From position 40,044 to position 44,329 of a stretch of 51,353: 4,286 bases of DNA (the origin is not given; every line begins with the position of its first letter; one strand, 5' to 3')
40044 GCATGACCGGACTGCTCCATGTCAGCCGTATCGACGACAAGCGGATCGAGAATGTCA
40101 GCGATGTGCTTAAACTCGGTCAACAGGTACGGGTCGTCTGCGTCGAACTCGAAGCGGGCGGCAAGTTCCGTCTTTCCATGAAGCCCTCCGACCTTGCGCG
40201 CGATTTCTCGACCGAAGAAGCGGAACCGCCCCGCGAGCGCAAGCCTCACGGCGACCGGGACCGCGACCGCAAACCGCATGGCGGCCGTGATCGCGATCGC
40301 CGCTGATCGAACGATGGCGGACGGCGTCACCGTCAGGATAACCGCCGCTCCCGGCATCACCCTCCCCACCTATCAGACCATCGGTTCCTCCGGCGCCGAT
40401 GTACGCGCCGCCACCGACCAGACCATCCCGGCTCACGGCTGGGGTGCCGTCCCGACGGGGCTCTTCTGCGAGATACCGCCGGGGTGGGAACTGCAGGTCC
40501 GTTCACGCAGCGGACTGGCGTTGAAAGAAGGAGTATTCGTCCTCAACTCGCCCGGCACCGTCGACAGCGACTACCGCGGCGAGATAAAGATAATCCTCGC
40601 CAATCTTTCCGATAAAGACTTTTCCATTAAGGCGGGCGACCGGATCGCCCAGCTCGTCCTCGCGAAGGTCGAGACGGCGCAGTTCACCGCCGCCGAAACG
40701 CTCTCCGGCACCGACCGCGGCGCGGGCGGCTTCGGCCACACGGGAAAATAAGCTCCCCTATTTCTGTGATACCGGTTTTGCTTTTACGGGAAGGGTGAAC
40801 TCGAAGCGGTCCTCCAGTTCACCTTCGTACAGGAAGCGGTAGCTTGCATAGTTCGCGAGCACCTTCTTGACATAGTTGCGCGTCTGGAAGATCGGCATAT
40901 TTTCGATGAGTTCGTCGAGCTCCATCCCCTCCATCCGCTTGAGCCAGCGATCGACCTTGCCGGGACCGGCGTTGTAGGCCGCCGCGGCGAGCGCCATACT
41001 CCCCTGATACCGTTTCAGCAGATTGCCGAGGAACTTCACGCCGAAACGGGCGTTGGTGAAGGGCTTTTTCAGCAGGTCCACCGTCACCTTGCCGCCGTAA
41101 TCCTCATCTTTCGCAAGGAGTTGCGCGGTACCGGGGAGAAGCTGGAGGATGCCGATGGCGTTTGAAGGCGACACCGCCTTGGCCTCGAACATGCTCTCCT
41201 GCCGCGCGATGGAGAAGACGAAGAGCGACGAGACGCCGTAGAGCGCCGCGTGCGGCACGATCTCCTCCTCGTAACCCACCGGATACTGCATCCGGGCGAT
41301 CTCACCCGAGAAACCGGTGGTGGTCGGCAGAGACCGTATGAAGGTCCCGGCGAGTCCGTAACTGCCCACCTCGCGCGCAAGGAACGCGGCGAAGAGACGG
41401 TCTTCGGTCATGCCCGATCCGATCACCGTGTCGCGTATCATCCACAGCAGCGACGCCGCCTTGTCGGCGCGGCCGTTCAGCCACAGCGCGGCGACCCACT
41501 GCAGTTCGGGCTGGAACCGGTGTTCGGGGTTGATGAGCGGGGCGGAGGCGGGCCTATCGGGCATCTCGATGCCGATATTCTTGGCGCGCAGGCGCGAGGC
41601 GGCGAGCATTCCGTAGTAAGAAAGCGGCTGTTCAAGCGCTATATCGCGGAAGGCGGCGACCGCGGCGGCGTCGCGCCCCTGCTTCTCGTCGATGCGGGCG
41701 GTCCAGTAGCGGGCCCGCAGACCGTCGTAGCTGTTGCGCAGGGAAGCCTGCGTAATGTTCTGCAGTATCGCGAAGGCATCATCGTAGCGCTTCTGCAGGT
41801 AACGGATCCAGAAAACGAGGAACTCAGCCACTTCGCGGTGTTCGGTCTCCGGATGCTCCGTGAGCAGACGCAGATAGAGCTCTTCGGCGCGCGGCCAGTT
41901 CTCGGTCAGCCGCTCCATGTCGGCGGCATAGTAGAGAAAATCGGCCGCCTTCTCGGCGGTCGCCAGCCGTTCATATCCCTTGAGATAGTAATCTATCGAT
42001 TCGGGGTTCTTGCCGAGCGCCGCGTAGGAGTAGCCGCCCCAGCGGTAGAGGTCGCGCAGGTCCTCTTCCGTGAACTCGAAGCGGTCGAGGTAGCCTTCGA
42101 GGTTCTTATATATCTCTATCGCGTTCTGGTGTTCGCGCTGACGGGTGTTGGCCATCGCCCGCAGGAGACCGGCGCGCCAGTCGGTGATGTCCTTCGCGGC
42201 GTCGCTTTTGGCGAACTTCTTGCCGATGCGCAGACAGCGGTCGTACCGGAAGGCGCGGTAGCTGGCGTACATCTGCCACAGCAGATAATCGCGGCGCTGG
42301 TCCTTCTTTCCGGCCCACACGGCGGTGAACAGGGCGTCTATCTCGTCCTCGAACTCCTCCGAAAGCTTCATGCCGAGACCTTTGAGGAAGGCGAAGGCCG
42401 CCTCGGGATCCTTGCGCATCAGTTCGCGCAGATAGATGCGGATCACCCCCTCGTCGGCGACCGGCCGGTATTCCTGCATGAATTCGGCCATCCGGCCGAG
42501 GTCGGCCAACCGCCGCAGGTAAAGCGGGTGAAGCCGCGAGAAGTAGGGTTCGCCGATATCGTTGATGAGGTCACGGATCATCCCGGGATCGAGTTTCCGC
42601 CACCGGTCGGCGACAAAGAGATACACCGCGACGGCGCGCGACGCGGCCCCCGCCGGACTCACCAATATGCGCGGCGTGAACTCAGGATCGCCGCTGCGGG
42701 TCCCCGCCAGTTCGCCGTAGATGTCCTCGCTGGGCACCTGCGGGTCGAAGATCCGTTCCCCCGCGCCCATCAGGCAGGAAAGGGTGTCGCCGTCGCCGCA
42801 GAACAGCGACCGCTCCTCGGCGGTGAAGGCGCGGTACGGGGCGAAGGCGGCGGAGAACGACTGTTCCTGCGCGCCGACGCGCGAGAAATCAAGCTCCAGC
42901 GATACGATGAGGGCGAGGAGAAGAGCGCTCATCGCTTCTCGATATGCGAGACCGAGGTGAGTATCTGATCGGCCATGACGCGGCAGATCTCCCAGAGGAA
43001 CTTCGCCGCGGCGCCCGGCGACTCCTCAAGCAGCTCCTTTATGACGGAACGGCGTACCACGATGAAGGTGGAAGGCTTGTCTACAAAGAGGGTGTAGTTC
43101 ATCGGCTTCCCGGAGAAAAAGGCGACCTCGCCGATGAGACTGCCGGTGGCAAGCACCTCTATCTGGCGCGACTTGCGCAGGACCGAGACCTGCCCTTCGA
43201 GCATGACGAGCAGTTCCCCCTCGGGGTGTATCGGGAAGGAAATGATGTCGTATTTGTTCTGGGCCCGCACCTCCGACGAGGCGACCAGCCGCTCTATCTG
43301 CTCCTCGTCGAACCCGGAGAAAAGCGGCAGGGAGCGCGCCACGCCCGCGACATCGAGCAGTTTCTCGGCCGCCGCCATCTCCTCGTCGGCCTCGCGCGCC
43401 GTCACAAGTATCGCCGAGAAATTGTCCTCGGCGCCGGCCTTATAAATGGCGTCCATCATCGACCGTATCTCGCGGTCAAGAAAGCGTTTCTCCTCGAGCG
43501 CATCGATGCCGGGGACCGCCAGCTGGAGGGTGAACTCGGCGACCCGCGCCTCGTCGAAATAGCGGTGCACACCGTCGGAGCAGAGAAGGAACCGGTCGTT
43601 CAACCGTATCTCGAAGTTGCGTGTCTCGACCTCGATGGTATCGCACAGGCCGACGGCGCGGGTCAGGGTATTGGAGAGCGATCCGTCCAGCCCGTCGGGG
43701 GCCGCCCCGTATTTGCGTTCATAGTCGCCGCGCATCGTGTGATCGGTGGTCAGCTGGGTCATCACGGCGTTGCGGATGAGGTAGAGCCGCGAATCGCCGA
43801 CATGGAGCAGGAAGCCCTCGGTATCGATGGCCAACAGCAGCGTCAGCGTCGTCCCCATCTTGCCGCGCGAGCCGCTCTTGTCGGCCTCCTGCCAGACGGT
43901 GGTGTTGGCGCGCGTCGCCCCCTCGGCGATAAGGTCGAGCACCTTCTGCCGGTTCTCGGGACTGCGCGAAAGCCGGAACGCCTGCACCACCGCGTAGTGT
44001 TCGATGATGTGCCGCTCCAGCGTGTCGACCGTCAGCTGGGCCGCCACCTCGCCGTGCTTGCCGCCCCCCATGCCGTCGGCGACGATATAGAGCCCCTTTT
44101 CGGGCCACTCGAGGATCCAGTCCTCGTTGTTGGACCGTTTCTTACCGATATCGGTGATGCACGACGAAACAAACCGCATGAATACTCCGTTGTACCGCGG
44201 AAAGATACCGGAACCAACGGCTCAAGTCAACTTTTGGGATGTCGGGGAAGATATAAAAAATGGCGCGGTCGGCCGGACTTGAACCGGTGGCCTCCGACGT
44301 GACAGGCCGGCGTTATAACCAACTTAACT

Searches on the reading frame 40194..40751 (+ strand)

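Call 61: search_protein_families(library=pfam, proteins=[window:40194-40751:+], max_evalue=0.0001)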
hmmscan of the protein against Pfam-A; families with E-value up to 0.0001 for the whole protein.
window:40194-40751:+ (185 aa): 2 families
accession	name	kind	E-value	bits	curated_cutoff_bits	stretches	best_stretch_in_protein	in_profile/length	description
PF00692.24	dUTPase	-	7.2e-31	107.1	22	1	56-184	4-129/129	dUTPase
PF22769.1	DCD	-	2.3e-06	28.2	27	1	92-158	87-152/153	dCTP deaminase-like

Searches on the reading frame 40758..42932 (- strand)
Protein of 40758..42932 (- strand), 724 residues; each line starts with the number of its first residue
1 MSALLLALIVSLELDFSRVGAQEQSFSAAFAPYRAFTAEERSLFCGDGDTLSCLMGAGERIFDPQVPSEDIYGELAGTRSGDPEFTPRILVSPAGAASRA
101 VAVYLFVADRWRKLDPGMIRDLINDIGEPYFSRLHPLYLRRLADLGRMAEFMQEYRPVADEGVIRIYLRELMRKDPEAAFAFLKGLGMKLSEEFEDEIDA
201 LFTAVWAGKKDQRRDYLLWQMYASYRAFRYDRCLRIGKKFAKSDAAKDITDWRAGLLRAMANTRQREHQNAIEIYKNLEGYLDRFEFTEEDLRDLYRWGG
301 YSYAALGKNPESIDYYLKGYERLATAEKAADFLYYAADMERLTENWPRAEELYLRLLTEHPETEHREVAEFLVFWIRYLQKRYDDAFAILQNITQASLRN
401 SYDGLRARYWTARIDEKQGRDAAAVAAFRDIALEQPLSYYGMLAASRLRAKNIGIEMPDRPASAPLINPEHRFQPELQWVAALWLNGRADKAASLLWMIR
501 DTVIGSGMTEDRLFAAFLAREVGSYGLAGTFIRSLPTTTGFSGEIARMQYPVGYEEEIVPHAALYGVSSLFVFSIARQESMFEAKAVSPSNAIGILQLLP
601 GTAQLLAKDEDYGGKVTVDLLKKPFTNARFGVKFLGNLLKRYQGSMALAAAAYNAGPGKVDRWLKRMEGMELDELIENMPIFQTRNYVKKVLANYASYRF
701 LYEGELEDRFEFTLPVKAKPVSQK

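Call 3: search_protein_families(library=pfam, proteins=[window:40758-42932:-], max_evalue=0.01)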
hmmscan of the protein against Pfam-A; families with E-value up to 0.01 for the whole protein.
window:40758-42932:- (724 aa): 2 families
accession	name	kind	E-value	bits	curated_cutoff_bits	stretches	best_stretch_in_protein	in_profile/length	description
PF01464.25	SLT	-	1.6e-25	89.4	21.3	1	565-668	10-109/117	Transglycosylase SLT domain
PF13174.12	TPR_6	-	0.00041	21.3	26.3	0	407-437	2-32/33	Tetratricopeptide repeat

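Call 4: search_protein_families(library=ncbifam, proteins=[window:40758-42932:-], max_evalue=0.01)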
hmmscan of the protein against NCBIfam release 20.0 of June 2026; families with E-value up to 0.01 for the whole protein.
window:40758-42932:- (724 aa): 9 families
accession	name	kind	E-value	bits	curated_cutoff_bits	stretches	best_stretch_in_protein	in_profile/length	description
NF047373.1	BB0259_flg_lyt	exception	1.2e-38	133.3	234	1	390-705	385-695/705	flagellar assembly lytic transglycosylase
NF008631.0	PRK11619.1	equivalog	1.2e-30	106.5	536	1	407-702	348-628/644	murein transglycosylase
NF008050.0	PRK10783.1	equivalog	2e-07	29.7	508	1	579-693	128-239/457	murein transglycosylase D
NF008670.0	PRK11671.1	equivalog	5.9e-07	29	375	1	562-665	200-311/359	membrane-bound lytic murein transglycosylase MltC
TIGR02795.1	tol_pal_ybgF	equivalog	4.1e-06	27.4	90.1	1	298-369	44-115/119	tol-pal system protein YbgF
NF040959.1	MamA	equivalog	0.0012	18.3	200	1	277-429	21-163/204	magnetosome protein MamA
NF011856.0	PRK15328.1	equivalog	0.0021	17.6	208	1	563-659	27-122/160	type III secretion system invasion protein IagB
NF012014.0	PRK15470.1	equivalog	0.0024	17.5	233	1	563-637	48-123/203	membrane-bound lytic murein transglycosylase EmtA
NF008757.0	PRK11788.1-5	equivalog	0.0045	16.2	363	0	343-436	154-245/388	lipopolysaccharide assembly protein LapB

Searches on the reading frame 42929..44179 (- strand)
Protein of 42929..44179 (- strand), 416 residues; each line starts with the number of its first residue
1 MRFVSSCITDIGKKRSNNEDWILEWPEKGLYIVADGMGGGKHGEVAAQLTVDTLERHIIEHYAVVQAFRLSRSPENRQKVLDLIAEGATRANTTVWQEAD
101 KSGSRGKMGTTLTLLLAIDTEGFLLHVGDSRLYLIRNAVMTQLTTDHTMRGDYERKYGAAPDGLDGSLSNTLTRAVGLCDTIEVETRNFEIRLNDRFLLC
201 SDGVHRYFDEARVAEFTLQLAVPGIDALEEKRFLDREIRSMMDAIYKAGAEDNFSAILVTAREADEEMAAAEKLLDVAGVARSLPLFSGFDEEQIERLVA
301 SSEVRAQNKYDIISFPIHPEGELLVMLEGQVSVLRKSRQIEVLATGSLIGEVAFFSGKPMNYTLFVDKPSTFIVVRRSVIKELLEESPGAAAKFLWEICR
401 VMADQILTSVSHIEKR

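Call 3: search_protein_families(library=pfam, proteins=[window:42929-44179:-], max_evalue=0.01)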
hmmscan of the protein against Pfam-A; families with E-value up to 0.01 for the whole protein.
window:42929-44179:- (416 aa): 4 families
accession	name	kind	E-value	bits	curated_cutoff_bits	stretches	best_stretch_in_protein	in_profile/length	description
PF13672.11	PP2C_2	-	2.1e-12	47.5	24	1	15-218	9-189/209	Protein phosphatase 2C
PF00027.35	cNMP_binding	-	1.3e-07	31.9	27.5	1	321-386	18-88/89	Cyclic nucleotide-binding domain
PF00481.26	PP2C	-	8.6e-07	29.3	20.3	1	60-155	58-148/255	Protein phosphatase 2C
PF07228.17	SpoIIE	-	0.0071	16.7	25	0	172-258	101-188/192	Stage II sporulation protein E (SpoIIE)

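Call 4: search_protein_families(library=ncbifam, proteins=[window:42929-44179:-], max_evalue=0.01)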
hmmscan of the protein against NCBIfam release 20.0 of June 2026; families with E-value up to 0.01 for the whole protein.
window:42929-44179:- (416 aa): 2 families
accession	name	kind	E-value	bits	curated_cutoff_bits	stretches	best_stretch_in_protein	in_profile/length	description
NF033484.1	Stp1_PP2C_phos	equivalog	7.6e-46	156.5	230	1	9-259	2-231/232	Stp1/IreP family PP2C-type Ser/Thr phosphatase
NF011149.0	PRK14559.1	equivalog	7.4e-28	97.7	374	1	15-262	400-632/642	serine/threonine phosphatase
